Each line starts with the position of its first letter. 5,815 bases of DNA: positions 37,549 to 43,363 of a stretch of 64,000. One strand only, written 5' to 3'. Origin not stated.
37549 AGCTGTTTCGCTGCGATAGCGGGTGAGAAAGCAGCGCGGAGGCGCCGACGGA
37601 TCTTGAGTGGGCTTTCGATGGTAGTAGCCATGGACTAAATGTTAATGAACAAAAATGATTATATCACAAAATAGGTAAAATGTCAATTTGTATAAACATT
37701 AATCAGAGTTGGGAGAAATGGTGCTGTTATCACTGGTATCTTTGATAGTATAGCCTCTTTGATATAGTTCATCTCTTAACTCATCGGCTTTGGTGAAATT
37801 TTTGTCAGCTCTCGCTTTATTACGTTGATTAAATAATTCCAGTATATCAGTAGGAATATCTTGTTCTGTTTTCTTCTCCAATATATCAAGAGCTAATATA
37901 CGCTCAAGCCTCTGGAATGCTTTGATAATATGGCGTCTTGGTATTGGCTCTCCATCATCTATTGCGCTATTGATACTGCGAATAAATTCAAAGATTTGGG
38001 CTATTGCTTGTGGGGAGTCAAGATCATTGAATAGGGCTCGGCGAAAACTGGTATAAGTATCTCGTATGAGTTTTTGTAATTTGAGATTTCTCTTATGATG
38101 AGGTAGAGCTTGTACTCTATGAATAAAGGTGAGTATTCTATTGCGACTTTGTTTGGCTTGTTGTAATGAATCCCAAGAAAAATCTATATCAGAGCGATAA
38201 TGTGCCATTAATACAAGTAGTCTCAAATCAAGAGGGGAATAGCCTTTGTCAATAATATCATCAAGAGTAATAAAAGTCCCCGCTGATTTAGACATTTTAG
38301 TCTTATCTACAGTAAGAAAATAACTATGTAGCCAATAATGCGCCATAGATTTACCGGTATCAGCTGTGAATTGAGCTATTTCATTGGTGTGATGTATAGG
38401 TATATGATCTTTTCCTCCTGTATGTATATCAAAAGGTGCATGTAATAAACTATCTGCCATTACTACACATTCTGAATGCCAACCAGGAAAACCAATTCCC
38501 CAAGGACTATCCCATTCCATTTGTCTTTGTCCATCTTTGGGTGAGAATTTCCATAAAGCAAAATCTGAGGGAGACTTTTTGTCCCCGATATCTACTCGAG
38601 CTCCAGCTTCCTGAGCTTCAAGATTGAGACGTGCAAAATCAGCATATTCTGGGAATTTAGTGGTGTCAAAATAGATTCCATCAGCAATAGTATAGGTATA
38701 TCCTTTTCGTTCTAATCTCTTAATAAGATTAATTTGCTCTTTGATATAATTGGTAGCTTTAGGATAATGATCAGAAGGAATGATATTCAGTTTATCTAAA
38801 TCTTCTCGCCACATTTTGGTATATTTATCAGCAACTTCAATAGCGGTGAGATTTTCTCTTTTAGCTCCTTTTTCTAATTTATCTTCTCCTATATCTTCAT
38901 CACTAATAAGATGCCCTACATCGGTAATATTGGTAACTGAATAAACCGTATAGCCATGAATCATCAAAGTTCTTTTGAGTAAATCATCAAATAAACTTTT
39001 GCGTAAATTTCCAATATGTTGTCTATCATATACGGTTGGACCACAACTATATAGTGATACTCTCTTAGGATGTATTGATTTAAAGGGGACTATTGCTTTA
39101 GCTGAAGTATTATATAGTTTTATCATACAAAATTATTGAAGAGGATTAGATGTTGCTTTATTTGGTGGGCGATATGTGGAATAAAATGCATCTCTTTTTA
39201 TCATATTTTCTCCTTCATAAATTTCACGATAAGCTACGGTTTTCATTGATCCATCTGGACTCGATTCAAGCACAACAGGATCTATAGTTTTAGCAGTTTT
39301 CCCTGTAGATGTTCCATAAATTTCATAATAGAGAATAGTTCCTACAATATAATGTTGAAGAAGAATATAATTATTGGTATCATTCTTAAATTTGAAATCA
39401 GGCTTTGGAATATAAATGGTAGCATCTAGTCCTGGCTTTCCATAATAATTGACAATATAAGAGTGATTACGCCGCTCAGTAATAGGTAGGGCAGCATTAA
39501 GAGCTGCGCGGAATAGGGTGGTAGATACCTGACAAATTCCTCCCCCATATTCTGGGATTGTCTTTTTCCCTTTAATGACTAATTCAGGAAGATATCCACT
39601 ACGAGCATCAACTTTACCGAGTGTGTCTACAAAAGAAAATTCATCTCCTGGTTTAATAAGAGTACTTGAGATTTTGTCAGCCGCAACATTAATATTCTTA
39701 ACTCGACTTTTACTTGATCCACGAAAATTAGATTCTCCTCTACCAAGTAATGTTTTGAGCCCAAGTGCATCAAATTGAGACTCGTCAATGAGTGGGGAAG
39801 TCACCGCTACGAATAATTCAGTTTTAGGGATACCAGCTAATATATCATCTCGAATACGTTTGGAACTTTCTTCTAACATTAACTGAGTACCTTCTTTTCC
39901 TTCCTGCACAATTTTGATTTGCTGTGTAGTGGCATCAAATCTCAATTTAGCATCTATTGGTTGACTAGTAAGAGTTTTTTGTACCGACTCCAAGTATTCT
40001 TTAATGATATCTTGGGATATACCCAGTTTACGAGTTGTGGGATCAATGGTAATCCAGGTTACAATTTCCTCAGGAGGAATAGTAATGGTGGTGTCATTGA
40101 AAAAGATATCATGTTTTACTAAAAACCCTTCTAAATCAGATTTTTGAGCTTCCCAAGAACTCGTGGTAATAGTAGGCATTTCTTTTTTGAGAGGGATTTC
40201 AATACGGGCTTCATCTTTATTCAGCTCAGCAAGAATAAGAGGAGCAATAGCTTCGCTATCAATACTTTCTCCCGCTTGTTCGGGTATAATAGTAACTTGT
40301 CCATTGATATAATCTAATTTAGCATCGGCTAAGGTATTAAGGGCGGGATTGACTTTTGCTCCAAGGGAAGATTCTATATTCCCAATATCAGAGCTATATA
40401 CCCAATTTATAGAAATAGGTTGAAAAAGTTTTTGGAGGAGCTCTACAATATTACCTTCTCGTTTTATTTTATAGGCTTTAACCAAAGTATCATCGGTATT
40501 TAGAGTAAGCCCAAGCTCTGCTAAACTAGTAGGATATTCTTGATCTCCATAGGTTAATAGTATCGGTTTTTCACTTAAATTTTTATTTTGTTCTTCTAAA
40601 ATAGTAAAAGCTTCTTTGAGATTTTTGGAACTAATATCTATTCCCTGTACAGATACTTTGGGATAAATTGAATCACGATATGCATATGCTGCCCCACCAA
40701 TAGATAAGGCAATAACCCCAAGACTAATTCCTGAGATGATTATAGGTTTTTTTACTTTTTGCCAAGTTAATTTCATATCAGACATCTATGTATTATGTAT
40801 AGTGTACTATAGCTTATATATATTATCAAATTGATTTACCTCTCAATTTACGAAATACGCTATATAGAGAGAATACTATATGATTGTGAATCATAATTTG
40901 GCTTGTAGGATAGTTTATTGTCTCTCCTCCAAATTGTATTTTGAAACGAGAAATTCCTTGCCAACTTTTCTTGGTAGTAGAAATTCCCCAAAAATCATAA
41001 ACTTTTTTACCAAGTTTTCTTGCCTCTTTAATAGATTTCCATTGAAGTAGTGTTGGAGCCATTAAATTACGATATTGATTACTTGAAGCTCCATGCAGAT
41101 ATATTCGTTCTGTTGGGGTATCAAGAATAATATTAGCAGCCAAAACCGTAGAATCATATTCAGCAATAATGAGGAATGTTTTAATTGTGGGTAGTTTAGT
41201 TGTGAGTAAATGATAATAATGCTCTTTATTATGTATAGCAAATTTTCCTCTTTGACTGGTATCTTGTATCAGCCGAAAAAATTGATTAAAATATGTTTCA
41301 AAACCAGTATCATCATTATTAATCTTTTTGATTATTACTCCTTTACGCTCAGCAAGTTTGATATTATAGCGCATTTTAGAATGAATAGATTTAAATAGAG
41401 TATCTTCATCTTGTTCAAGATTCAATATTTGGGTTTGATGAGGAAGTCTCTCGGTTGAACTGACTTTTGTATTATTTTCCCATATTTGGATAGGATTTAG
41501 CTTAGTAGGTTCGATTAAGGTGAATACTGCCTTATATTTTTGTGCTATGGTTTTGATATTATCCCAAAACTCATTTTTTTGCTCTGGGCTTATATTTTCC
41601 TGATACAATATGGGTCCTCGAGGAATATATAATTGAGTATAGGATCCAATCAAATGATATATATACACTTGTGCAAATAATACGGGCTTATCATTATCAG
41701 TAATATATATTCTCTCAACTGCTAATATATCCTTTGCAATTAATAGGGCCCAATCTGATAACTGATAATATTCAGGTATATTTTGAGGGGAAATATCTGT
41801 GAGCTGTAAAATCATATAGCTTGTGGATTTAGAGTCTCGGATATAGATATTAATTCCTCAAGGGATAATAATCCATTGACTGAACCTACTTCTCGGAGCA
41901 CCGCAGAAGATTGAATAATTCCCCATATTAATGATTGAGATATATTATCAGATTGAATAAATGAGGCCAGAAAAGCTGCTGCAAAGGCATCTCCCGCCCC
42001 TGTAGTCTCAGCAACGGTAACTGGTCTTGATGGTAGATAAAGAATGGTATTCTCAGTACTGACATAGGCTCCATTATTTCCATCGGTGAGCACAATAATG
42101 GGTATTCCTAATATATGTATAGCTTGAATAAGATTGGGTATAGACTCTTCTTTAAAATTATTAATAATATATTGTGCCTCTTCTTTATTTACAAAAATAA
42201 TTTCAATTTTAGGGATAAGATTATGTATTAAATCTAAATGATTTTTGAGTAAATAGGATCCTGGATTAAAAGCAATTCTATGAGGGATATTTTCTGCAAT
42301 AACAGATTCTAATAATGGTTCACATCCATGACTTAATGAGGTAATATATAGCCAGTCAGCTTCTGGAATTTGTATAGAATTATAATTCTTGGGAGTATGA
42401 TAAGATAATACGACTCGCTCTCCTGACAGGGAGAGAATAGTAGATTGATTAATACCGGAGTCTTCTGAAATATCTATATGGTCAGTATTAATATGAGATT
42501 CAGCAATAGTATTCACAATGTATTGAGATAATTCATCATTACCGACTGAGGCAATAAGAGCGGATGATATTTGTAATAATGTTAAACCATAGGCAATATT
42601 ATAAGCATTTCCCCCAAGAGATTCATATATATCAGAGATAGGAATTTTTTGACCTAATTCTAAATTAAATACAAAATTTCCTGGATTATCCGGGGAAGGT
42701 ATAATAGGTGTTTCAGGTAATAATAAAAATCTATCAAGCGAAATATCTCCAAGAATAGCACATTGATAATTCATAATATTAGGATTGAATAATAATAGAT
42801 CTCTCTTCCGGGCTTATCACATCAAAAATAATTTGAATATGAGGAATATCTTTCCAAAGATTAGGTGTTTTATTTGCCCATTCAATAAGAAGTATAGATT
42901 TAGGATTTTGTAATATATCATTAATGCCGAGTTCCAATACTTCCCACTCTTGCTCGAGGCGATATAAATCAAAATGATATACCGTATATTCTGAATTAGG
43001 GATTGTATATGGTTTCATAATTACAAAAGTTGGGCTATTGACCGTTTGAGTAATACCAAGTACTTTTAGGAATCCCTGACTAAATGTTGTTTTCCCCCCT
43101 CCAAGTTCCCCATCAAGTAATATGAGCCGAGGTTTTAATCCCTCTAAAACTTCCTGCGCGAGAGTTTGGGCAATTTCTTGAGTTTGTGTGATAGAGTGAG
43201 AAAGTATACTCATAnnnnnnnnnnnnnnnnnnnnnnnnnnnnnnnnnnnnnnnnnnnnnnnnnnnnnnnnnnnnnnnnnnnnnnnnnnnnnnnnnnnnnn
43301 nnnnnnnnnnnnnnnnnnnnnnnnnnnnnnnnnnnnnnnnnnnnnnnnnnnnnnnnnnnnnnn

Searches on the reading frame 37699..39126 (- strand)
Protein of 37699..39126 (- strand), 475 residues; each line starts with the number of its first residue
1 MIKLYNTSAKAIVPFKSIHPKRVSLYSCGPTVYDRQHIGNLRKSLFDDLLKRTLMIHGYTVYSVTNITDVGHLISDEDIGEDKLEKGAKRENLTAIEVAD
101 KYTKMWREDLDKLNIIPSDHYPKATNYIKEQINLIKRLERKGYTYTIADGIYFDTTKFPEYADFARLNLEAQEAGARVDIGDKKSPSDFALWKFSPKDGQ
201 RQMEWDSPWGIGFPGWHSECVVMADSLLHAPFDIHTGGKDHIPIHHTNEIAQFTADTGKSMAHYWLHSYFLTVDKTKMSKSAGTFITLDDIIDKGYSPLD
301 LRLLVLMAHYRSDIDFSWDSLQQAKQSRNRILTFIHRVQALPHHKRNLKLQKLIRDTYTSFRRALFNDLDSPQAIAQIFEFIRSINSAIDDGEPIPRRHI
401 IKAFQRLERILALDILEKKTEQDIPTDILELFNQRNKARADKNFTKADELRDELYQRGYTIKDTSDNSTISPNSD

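Call 9: search_protein_families(library=pfam, proteins=[window:37699-39126:-], max_evalue=0.0001)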
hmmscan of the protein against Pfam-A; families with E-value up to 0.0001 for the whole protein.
window:37699-39126:- (475 aa): 4 families
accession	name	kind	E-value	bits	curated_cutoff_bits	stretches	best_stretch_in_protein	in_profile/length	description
PF01406.26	tRNA-synt_1e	-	2.4e-89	300.1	27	1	15-325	2-300/301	tRNA synthetases class I (C) catalytic domain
PF09334.17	tRNA-synt_1g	-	2.7e-14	53.2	20.1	2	238-325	289-375/391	tRNA synthetases class I (M)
PF23493.1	CysS_C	-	2.2e-08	34.5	23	1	422-466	2-46/51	Cysteinyl-tRNA ligase anticodon binding domain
PF09190.17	DALR_2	-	4.8e-05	24.3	22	0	361-393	2-32/57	DALR domain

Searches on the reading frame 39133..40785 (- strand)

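Call 9: search_protein_families(library=pfam, proteins=[window:39133-40785:-], max_evalue=0.0001)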
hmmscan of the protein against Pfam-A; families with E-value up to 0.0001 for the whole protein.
window:39133-40785:- (550 aa): 2 families
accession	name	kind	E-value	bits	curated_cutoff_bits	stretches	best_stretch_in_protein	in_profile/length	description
PF04294.18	VanW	-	1.4e-42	144.8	27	1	361-490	2-130/130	VanW like protein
PF12229.13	PG_binding_4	-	1.5e-15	57.8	22.1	1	86-195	3-116/117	Putative peptidoglycan binding domain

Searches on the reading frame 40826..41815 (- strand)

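Call 9: search_protein_families(library=pfam, proteins=[window:40826-41815:-], max_evalue=0.0001)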
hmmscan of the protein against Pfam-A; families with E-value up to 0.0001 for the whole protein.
window:40826-41815:- (329 aa): 2 families
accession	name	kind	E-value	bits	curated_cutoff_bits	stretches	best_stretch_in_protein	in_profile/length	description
PF02388.22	FemAB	-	5.8e-37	127.9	24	2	218-322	300-405/406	FemAB family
PF13480.13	Acetyltransf_6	-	1.9e-09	38.3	22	1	146-277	5-136/143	Acetyltransferase (GNAT) domain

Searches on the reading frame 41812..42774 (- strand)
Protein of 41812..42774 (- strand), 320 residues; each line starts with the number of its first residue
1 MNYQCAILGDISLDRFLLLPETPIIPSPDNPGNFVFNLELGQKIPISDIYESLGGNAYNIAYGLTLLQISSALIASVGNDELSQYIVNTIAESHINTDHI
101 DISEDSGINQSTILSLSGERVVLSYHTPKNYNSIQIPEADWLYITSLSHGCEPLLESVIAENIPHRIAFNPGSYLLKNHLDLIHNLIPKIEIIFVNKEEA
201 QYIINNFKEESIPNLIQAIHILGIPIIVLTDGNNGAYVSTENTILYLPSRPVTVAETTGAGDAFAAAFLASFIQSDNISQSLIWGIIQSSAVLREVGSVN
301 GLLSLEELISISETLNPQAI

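Call 9: search_protein_families(library=pfam, proteins=[window:41812-42774:-], max_evalue=0.0001)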
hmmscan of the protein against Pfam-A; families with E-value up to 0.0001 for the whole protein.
window:41812-42774:- (320 aa): 2 families
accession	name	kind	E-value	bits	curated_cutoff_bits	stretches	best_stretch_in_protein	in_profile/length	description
PF00294.29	PfkB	-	2.6e-35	122.7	25.8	1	47-300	29-297/302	pfkB family carbohydrate kinase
PF08543.17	Phos_pyr_kin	-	2.6e-05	24.2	27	1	181-282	110-221/246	Phosphomethylpyrimidine kinase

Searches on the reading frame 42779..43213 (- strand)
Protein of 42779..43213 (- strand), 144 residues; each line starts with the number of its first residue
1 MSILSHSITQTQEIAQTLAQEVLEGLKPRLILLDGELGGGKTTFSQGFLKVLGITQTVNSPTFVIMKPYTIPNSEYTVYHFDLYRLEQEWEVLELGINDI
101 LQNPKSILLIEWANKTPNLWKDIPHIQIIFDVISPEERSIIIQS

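Call 9: search_protein_families(library=pfam, proteins=[window:42779-43213:-], max_evalue=0.0001)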
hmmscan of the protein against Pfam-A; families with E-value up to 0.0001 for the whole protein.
window:42779-43213:- (144 aa): 1 family
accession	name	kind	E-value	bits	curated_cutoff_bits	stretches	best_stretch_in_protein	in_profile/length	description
PF02367.23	TsaE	-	6.5e-33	113.8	26.6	1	6-130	2-118/128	Threonylcarbamoyl adenosine biosynthesis protein TsaE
